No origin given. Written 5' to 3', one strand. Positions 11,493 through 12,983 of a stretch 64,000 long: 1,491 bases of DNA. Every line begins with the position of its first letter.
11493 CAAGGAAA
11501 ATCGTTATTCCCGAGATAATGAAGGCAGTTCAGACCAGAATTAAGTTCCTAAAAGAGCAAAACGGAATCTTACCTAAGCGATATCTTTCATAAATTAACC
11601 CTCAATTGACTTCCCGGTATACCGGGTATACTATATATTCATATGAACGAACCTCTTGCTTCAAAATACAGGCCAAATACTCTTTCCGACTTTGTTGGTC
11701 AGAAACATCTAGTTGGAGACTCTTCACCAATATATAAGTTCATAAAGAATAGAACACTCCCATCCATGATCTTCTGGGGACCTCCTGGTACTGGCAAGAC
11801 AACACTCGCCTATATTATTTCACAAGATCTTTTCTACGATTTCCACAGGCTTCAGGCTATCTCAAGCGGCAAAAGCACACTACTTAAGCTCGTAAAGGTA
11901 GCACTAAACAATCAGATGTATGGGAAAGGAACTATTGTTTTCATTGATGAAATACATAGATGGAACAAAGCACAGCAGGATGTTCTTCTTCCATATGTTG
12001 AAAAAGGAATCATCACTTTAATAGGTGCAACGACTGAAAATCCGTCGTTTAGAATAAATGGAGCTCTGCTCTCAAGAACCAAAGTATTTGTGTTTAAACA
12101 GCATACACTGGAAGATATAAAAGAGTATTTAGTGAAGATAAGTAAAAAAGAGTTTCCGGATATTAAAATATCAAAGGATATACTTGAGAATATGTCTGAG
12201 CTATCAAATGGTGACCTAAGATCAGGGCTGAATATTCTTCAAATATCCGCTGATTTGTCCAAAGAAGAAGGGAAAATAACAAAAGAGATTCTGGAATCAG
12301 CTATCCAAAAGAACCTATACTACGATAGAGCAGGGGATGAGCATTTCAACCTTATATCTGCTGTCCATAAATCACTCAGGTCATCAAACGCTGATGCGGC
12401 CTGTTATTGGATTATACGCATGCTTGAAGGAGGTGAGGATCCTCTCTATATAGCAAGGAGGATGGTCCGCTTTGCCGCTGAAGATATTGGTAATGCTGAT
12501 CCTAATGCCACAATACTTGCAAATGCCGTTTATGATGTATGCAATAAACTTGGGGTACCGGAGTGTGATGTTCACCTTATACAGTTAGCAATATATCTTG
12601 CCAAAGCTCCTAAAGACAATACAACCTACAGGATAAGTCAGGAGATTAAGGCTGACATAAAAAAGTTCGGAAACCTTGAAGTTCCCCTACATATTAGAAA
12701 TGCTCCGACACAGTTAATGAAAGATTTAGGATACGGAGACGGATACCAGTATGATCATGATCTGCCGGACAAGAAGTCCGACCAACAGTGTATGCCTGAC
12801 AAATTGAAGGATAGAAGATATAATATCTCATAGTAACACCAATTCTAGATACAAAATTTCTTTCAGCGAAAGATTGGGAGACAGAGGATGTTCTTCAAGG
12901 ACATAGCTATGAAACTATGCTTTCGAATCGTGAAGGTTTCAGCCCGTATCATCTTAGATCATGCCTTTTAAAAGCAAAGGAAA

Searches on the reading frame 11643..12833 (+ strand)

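Call 35: search_protein_families(library=pfam, proteins=[window:11643-12833:+])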
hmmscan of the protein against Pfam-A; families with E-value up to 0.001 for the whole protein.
window:11643-12833:+ (396 aa): 10 families
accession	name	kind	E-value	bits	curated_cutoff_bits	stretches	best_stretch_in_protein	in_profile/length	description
PF12002.13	MgsA_C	-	3.1e-55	187.1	27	1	248-393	2-147/167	MgsA AAA+ ATPase C terminal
PF16193.11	AAA_assoc_2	-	2.2e-20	73.1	34.3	1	173-246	4-81/81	AAA C-terminal domain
PF05496.18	RuvB_N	-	8.4e-15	55.3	27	1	10-127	2-116/159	Holliday junction DNA helicase RuvB P-loop domain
PF00004.35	AAA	-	3.3e-13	50.7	21.2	1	42-151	1-128/131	ATPase family associated with various cellular activities (AAA)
PF07728.20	AAA_5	-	1.5e-06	28.7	22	1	42-130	2-101/139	AAA domain (dynein-related subfamily)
PF13173.12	AAA_14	-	1.2e-05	25.8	27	1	43-114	6-81/129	AAA domain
PF21960.2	RCF1-5-like_lid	-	1.8e-05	25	27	1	163-200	3-39/43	RCF1/5-like, AAA+ ATPase lid domain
PF00005.33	ABC_tran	-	0.00049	21.2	25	0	44-62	16-34/137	ABC transporter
PF00158.32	Sigma54_activat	-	0.00049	20.2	20.2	0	95-134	93-132/168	Sigma-54 interaction domain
PF07724.20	AAA_2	-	0.00051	20.6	27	0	40-125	4-105/166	AAA domain (Cdc48 subfamily)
